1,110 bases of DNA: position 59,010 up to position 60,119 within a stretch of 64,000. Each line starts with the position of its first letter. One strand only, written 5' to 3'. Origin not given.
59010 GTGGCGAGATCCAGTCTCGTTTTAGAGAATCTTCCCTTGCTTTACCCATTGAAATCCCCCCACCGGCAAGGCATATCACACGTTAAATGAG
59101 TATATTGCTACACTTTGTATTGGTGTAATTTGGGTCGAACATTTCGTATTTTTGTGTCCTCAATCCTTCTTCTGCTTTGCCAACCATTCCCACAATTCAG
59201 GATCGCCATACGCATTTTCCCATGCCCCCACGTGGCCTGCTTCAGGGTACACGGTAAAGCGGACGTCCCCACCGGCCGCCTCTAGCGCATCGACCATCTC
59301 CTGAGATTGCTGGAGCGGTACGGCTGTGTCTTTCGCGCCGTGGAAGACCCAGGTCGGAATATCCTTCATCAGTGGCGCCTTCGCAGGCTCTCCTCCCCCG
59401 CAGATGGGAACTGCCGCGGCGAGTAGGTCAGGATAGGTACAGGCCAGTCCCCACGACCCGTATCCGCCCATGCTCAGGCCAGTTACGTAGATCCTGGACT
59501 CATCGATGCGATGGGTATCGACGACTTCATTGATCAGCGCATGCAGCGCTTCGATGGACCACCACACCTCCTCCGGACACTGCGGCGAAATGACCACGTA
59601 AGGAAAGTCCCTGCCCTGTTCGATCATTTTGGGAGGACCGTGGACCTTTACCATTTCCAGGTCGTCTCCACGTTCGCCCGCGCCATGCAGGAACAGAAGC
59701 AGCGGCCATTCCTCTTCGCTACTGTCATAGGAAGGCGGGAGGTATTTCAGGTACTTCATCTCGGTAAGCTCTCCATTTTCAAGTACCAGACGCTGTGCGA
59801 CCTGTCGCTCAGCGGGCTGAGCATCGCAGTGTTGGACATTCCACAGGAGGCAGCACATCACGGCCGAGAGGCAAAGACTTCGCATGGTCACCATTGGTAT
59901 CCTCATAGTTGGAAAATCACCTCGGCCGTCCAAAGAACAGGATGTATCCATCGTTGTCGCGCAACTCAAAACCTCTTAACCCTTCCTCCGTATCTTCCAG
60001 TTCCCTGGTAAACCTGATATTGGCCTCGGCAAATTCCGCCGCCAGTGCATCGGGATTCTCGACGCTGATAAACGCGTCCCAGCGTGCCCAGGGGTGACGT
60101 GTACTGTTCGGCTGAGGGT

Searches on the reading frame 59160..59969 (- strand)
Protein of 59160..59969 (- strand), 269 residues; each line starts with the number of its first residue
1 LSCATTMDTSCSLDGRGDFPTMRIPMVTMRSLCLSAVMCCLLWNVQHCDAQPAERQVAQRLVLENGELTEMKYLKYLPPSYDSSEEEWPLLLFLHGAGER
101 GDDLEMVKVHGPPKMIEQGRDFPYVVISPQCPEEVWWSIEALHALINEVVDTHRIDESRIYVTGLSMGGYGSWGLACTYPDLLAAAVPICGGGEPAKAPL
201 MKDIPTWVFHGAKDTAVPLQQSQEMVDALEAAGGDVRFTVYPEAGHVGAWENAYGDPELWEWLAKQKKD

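Call 49: search_protein_families(library=pfam, max_evalue=0.001, proteins=[window:59160-59969:-])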
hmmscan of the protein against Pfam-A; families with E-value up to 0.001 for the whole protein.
window:59160-59969:- (269 aa): 11 families
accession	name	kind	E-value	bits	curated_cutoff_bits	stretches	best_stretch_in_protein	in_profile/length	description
PF00326.27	Peptidase_S9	-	7.2e-13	49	22.6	1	203-265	144-208/213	Prolyl oligopeptidase family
PF02230.22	Abhydrolase_2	-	3e-10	40.8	23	1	134-246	82-199/217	Phospholipase/Carboxylesterase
PF01738.24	DLH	-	2.2e-09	37.6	21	1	142-246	81-186/217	Dienelactone hydrolase family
PF12146.15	Hydrolase_4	-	7.1e-09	35.8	27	1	203-246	191-232/239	Serine aminopeptidase, S33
PF00561.26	Abhydrolase_1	-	3.5e-07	30.6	25.8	0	202-252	198-244/245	alpha/beta hydrolase fold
PF20434.5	BD-FAE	-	9.3e-06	25.7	26.8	0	202-229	188-215/215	BD-FAE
PF00756.26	Esterase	-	1e-05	25.9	22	0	141-213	97-171/251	Putative esterase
PF10503.15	Esterase_PHB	-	2.8e-05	23.9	23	1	143-186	82-125/219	Esterase PHB depolymerase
PF12697.13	Abhydrolase_6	-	7.8e-05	23.9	26.3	0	91-191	1-93/217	Alpha/beta hydrolase family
PF12740.14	PETase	-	0.00037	20.4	28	1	152-222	119-187/263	PET hydrolase-like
PF07859.19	Abhydrolase_3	-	0.00063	20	25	0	204-247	166-207/210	alpha/beta hydrolase fold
